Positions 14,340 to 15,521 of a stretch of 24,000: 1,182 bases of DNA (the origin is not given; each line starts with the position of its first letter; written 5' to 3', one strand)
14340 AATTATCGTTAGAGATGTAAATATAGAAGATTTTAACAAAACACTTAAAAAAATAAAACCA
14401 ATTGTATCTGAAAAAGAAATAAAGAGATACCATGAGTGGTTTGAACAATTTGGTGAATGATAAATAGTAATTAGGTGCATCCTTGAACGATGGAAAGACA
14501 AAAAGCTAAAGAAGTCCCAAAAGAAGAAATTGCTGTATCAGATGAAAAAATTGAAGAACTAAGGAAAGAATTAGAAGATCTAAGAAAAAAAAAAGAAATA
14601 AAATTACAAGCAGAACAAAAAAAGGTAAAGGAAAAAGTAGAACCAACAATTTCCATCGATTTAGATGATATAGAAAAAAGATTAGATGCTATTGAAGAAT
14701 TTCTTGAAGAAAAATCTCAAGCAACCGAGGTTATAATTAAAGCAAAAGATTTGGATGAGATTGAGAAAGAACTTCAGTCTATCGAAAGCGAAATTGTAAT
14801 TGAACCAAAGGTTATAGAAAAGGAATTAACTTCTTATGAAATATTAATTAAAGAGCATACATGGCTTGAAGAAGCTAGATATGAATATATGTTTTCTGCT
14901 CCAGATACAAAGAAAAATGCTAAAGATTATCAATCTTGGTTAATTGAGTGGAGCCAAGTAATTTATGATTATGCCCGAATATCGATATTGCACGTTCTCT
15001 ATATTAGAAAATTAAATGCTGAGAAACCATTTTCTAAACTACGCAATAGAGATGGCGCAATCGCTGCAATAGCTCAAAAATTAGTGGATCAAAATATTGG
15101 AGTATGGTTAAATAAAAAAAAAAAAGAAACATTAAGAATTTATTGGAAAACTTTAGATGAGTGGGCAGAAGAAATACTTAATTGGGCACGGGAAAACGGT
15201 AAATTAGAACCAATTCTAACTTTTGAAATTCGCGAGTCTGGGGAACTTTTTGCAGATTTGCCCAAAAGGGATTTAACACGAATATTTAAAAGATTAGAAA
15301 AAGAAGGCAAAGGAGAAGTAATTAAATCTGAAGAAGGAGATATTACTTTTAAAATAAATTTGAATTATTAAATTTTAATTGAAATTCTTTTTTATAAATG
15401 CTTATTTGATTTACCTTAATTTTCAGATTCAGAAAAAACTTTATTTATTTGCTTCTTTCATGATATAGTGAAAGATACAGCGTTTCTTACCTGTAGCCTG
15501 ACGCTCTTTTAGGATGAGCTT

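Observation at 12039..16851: Eukaryote-like ESCRT locus (ESCRT-III, Vps4, Vps25, Vps22/36) in an archaeal genome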

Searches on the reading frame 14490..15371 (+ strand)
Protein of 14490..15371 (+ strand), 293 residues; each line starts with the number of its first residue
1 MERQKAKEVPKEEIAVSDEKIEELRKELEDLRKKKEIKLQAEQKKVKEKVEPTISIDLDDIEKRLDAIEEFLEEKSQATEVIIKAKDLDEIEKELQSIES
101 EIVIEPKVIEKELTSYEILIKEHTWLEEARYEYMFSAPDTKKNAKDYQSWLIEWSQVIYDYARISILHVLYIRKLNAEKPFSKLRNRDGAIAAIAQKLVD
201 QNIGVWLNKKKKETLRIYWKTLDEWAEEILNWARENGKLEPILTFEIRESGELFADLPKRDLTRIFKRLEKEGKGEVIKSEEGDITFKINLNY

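Call 4: search_protein_families(library=pfam, proteins=[window:14490-15371:+], max_evalue=0.1)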
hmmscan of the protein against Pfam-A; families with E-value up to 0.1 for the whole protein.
window:14490-15371:+ (293 aa): 4 families
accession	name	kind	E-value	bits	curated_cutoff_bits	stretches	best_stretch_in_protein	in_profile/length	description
PF05871.18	ESCRT-II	-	6.7e-12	46.2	27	1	142-247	12-123/138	ESCRT-II complex subunit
PF05192.23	MutS_III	-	0.0014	19.4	34.1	1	55-108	45-97/194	MutS domain III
PF17231.7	DUF5305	-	0.011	15.6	29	1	40-105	9-80/217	Family of unknown function (DUF5305)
PF07431.17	DUF1512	-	0.028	14.6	25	1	55-110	25-80/177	Protein of unknown function (DUF1512) N-terminal domain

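Call 11: search_solved_structures(query=window:14490-15371:+, max_evalue=1, show_alignments=2)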
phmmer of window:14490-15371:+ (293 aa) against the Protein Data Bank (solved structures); distinct sequences matched with E-value up to 1: 8.
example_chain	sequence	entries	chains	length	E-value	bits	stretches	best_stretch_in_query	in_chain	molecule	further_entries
9uyv_A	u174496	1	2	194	1e-47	166.3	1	97-287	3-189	ESCRT-II complex subunit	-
7pb9_A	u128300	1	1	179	1.2e-22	84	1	127-281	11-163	Tandem WH domains of Vps25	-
3cuq_C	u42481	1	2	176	8.3e-06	28.8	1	141-283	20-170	Vacuolar protein-sorting-associated protein 25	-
1u5t_C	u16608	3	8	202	0.00025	23.9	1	216-278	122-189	Hypothetical 23.6 kDa protein in YUH1-URA8 intergenic region | VPS25, YJR102C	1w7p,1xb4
9qwr_A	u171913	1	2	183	0.16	14.7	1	2-98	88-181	MICOS complex subunit MIC60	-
6hk8_A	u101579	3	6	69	0.19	14.5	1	20-77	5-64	Testis-expressed protein 12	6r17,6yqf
6ec0_A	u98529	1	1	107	0.26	14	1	21-105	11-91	Keratin 1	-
3htu_A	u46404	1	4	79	0.69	12.7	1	223-283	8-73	Vacuolar protein-sorting-associated protein 25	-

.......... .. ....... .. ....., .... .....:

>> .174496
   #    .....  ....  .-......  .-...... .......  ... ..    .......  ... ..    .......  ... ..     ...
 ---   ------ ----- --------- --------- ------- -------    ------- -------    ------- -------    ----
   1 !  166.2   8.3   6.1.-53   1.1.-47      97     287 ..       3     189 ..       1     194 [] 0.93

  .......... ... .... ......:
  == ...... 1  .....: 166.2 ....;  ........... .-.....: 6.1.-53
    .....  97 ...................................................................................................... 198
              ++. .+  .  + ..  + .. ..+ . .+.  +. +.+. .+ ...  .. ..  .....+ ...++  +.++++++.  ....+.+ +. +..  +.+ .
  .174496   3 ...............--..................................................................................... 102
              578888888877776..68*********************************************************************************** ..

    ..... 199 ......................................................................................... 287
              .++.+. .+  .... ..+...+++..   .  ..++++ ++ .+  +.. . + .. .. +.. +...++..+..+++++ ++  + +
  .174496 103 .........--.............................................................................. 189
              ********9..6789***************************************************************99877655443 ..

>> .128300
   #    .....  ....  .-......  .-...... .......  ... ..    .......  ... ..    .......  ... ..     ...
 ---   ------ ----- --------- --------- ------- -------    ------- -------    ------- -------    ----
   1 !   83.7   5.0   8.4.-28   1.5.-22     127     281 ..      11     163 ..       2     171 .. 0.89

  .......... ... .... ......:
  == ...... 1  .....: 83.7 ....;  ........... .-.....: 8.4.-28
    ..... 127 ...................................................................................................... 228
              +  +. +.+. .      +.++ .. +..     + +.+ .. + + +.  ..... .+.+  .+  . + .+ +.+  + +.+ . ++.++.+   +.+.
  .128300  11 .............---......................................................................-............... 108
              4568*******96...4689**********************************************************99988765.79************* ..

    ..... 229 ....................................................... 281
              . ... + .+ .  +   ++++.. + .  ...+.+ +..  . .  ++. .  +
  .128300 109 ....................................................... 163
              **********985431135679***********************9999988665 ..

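Call 17: find_encoding_contigs(protein=window:14490-15371:+, flank=10000, max_places=6)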
Protein window:14490-15371:+ (293 aa): 8 contigs read that carry it; 6 places shown.
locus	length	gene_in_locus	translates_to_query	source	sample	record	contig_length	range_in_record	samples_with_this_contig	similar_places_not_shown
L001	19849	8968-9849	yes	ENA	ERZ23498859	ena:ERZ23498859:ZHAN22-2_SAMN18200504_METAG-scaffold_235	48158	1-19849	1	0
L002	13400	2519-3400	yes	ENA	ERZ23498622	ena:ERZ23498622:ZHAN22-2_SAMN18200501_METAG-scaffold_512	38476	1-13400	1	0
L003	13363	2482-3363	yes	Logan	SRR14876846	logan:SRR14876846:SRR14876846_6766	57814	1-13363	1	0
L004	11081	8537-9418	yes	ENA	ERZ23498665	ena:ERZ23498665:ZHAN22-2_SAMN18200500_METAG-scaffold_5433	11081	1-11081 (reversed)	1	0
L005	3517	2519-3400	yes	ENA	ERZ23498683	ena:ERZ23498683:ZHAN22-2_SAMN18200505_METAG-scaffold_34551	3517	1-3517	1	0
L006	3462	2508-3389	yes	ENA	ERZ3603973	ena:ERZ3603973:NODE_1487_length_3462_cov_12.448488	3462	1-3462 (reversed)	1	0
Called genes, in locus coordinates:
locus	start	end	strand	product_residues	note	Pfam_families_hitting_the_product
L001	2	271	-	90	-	?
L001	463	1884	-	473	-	PF01425:Amidase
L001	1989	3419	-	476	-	PF01425:Amidase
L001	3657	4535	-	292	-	PF00294:PfkB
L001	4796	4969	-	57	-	PF09335:VTT_dom (weak)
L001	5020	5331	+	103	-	-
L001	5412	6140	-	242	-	PF00881:Nitroreductase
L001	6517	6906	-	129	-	PF12773:DZR (faint)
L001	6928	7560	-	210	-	PF03357:Snf7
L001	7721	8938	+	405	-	PF04212:MIT, PF05496:RuvB_N (weak), PF00004:AAA, PF17862:AAA_lid_3, PF09336:Vps4_C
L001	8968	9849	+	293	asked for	PF05871:ESCRT-II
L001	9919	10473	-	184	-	PF14196:ATC_hydrolase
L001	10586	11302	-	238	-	PF04157:EAP30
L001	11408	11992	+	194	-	PF03657:UPF0113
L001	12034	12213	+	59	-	-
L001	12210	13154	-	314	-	PF17125:Methyltr_RsmF_N, PF22458:RsmF-B_ferredox, PF01189:Methyltr_RsmB-F, PF13847:Methyltransf_31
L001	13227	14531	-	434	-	-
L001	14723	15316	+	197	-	PF01928:CYTH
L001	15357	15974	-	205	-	PF01966:HD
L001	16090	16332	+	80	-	PF01455:HupF_HypC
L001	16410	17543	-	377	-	PF00483:NTP_transferase, PF12804:NTP_transf_3 (weak), PF24894:Hexapep_GlmU (faint), PF00132:Hexapep (weak), PF25084:LbH_EIF2B, PF25087:GMPPB_C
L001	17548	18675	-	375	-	PF01380:SIS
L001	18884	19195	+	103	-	-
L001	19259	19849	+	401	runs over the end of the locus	PF06245:DUF1015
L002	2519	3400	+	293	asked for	PF05871:ESCRT-II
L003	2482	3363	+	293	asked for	PF05871:ESCRT-II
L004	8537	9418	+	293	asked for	PF05871:ESCRT-II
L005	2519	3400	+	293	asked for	PF05871:ESCRT-II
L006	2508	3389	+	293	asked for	PF05871:ESCRT-II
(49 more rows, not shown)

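Call 18: find_homologous_proteins(query=window:14490-15371:+, max_evalue=0.001)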
Query window:14490-15371:+ (293 aa): 160 proteins with E <= 0.001 among 4447 candidates; the best 120 are listed.
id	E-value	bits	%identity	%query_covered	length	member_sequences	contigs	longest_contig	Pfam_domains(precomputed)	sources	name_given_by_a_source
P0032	1.6e-163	561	92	100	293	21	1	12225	PF05871.19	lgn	-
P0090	3.0e-162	557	92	100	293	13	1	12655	PF05871.19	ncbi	-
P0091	2.3e-144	498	80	100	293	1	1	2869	PF05871.19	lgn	-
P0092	6.7e-144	497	80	100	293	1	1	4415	PF05871.19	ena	-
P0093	2.2e-136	472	77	100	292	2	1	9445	PF05871.19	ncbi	-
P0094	7.7e-133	460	74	100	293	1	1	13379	PF05871.19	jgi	jgi:hypothetical protein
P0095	8.1e-112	391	68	100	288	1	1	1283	PF05871.19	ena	-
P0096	1.7e-111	390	67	100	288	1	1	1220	PF05871.19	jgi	-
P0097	4.6e-110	386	65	100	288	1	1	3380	PF05871.19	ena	-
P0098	1.1e-109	384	65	100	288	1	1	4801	PF05871.19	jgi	-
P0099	1.3e-109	384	65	100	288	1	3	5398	PF05871.19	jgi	jgi:hypothetical protein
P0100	6.7e-102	359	61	99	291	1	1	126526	PF05871.19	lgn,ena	-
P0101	9.6e-76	273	53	99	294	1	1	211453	PF05871.19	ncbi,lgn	ncbi:MAG: hypothetical protein ACFFBH_00555 [Promethearchaeota archaeon]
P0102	4.6e-75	271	50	99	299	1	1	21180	PF05871.19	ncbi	ncbi:MAG: hypothetical protein ACFFBZ_01020 [Promethearchaeota archaeon]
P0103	3.1e-74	268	50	99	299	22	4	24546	PF05871.19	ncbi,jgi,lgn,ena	-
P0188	4.0e-67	245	47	99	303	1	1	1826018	PF05871.19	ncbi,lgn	-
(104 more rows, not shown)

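Call 20: find_encoding_contigs(protein=P0100, flank=10000, max_places=1)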
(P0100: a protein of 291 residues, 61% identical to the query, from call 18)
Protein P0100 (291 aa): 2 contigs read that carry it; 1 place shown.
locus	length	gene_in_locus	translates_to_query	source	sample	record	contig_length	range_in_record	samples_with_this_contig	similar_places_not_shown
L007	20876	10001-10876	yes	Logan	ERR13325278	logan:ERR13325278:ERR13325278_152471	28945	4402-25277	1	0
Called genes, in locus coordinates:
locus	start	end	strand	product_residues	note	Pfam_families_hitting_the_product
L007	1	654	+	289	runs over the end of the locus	-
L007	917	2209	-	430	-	PF03092:BT1, PF07690:MFS_1, PF13000:Acatn (weak), PF07690:MFS_1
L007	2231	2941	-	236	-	PF00857:Isochorismatase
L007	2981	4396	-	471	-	PF01425:Amidase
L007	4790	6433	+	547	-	-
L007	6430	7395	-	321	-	PF00294:PfkB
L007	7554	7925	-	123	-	PF12773:DZR (faint)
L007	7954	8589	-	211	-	PF03357:Snf7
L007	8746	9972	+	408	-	PF04212:MIT, PF00004:AAA, PF17862:AAA_lid_3, PF09336:Vps4_C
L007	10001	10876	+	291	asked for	PF05871:ESCRT-II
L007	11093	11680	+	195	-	-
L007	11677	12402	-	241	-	PF04157:EAP30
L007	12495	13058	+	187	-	PF17833:pre-PUA_NIP7 (weak), PF03657:UPF0113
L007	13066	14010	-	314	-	PF17125:Methyltr_RsmF_N, PF22458:RsmF-B_ferredox, PF01189:Methyltr_RsmB-F, PF13847:Methyltransf_31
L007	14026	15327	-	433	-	-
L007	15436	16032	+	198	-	PF01928:CYTH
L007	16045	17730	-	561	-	PF00501:AMP-binding, PF13193:AMP-binding_C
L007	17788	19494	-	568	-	-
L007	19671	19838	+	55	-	-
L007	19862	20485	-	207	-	PF01966:HD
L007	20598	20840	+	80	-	PF01455:HupF_HypC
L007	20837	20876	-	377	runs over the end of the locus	PF00483:NTP_transferase, PF12804:NTP_transf_3, PF24894:Hexapep_GlmU (faint), PF25084:LbH_EIF2B, PF25087:GMPPB_C, PF00132:Hexapep (weak)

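Call 21: find_encoding_contigs(protein=P0101, flank=10000, max_places=1)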
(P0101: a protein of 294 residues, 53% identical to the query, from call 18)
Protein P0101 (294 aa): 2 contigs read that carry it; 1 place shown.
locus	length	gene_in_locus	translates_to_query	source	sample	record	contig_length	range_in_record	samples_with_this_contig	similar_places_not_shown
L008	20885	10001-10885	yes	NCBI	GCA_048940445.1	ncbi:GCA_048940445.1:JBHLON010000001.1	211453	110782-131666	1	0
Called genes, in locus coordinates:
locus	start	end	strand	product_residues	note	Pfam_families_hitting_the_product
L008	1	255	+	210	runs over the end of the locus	-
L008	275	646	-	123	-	-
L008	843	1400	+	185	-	-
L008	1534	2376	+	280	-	-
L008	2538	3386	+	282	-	-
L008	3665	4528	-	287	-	-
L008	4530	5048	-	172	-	PF00009:GTP_EFTU (faint), PF00025:Arf, PF00071:Ras, PF08477:Roc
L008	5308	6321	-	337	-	PF00294:PfkB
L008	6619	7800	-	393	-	PF07690:MFS_1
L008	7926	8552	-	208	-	PF03357:Snf7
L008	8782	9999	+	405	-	PF04212:MIT, PF00004:AAA, PF17862:AAA_lid_3, PF09336:Vps4_C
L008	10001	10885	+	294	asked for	PF05871:ESCRT-II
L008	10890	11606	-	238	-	PF04157:EAP30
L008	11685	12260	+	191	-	PF03657:UPF0113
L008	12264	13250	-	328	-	PF17125:Methyltr_RsmF_N, PF22458:RsmF-B_ferredox, PF02475:TRM5-TYW2_MTfase (weak), PF01189:Methyltr_RsmB-F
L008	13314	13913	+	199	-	PF01928:CYTH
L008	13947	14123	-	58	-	-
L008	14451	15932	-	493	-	-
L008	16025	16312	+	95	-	-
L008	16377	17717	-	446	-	PF12799:LRR_4 (faint), PF00560:LRR_1 (faint), PF13855:LRR_8 (weak), PF23598:LRR_14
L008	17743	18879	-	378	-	PF00483:NTP_transferase, PF12804:NTP_transf_3, PF24894:Hexapep_GlmU (faint), PF25084:LbH_EIF2B, PF25247:LbH_GLGC (weak), PF00132:Hexapep (weak), PF25087:GMPPB_C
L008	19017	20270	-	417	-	PF05977:MFS_3, PF07690:MFS_1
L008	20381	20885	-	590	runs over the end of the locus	PF00501:AMP-binding, PF13193:AMP-binding_C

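Call 22: find_encoding_contigs(protein=P0188, flank=10000, max_places=1)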
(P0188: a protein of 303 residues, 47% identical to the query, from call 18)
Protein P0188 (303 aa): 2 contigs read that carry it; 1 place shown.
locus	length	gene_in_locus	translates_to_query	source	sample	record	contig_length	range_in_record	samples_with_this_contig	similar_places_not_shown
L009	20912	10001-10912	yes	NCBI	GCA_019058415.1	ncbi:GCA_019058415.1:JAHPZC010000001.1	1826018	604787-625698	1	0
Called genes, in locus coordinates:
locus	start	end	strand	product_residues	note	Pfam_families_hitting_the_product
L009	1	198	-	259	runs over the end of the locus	PF00731:AIRC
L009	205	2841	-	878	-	PF02838:Glyco_hydro_20b, PF00728:Glyco_hydro_20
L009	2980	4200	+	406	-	PF00162:PGK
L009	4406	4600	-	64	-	-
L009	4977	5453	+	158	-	-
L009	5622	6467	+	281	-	-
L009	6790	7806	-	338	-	PF00294:PfkB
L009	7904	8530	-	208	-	PF03357:Snf7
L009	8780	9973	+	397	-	PF04212:MIT, PF05496:RuvB_N (faint), PF00004:AAA, PF17862:AAA_lid_3, PF09336:Vps4_C (weak)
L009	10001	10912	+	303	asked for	PF05871:ESCRT-II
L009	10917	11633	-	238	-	PF04157:EAP30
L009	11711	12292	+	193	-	PF03657:UPF0113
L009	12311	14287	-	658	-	-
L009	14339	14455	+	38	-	-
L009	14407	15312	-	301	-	PF17125:Methyltr_RsmF_N, PF22458:RsmF-B_ferredox, PF01189:Methyltr_RsmB-F, PF13847:Methyltransf_31 (weak)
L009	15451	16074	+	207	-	PF01928:CYTH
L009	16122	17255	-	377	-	PF00483:NTP_transferase, PF12804:NTP_transf_3, PF25084:LbH_EIF2B, PF24894:Hexapep_GlmU (faint), PF00132:Hexapep, PF25087:GMPPB_C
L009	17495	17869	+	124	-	-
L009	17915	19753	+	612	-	-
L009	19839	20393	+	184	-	PF13483:Lactamase_B_3, PF12706:Lactamase_B_2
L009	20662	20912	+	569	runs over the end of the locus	PF00343:Phosphorylase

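Call 35: search_protein_families(library=pfam, proteins=[L001:12034-12213:+], max_evalue=1)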
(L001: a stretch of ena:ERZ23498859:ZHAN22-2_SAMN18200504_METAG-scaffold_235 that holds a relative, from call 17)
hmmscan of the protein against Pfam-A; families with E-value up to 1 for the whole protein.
L001:12034-12213:+ (59 aa): 0 families

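Call 42: find_related_loci(query=A3, collection=genome_contigs, flank=10000)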
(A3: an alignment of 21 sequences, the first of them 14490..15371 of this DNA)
Query A3 (293 aa) in genome_contigs; peptide patterns used: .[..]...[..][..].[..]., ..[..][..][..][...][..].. (x = any residue, [..] = any of these).
84 stretches matched a pattern; 67 encode a relative of the query (tblastn E <= 1e-3); 67 distinct loci.
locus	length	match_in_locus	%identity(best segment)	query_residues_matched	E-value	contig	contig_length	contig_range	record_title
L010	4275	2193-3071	92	1-293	2e-169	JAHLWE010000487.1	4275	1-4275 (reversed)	MAG: Promethearchaeota archaeon isolate 2R3_4 k141_96376, whole genome shotgun sequence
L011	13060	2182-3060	88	1-293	2e-159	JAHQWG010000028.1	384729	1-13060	MAG: Promethearchaeia archaeon isolate ABR01 NODE_3_length_384729_cov_20, whole genome shotgun sequence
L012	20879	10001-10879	92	1-293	2e-164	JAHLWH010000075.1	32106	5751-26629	MAG: Promethearchaeota archaeon isolate 6H3_1 k141_24831, whole genome shotgun sequence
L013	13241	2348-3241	50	1-291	2e-82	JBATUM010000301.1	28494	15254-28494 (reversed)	MAG: Promethearchaeia archaeon isolate MFD12951_ilm_asm_bin5 k127_53893, whole genome shotgun sequence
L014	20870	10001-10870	53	2-291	2e-82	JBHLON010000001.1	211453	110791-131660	MAG: Promethearchaeota archaeon isolate DZ3M.354 DZ3M.354@64, whole genome shotgun sequence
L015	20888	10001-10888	51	1-289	6e-82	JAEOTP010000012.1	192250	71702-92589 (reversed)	MAG: Promethearchaeota archaeon isolate YT2_053 k127_2221664, whole genome shotgun sequence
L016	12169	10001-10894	50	1-291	3e-81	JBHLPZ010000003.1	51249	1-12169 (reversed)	MAG: Candidatus Odinarchaeota archaeon isolate H3B.4 H3B.4@1154, whole genome shotgun sequence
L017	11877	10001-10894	50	1-291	2e-80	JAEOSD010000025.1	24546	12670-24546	MAG: Promethearchaeota archaeon isolate Yap2000.bin6.138 contig-145_1605, whole genome shotgun sequence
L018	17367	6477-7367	51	1-291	4e-80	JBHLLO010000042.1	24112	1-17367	MAG: Candidatus Hermodarchaeota archaeon isolate DZ1M.51 DZ1M.51@7027, whole genome shotgun sequence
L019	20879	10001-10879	47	1-291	9e-78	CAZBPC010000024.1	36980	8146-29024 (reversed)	MAG TPA_asm: uncultured archaeon isolate SRP214966_co1_316 genome assembly, contig: NODE_1521_length_36980_cov_14.945511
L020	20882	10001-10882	50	1-291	8e-78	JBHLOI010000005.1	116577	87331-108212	MAG: Promethearchaeota archaeon isolate DZ3M.320 DZ3M.320@285, whole genome shotgun sequence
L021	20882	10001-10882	50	2-291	8e-78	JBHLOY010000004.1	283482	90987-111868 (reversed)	MAG: Promethearchaeota archaeon isolate DZ3S.305 DZ3S.305@22, whole genome shotgun sequence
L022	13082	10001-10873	47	1-289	1e-77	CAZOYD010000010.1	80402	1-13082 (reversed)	MAG TPA_asm: uncultured archaeon isolate binchicken_co163_167 genome assembly, contig: NODE_282_length_80402_cov_23.2906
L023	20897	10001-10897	47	1-291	2e-77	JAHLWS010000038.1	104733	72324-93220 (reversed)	MAG: Promethearchaeota archaeon isolate 33X4 k141_37326, whole genome shotgun sequence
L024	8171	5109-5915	50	23-291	2e-77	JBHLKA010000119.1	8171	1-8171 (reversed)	MAG: Candidatus Hodarchaeota archaeon isolate DZ1B.205 DZ1B.205@34084, whole genome shotgun sequence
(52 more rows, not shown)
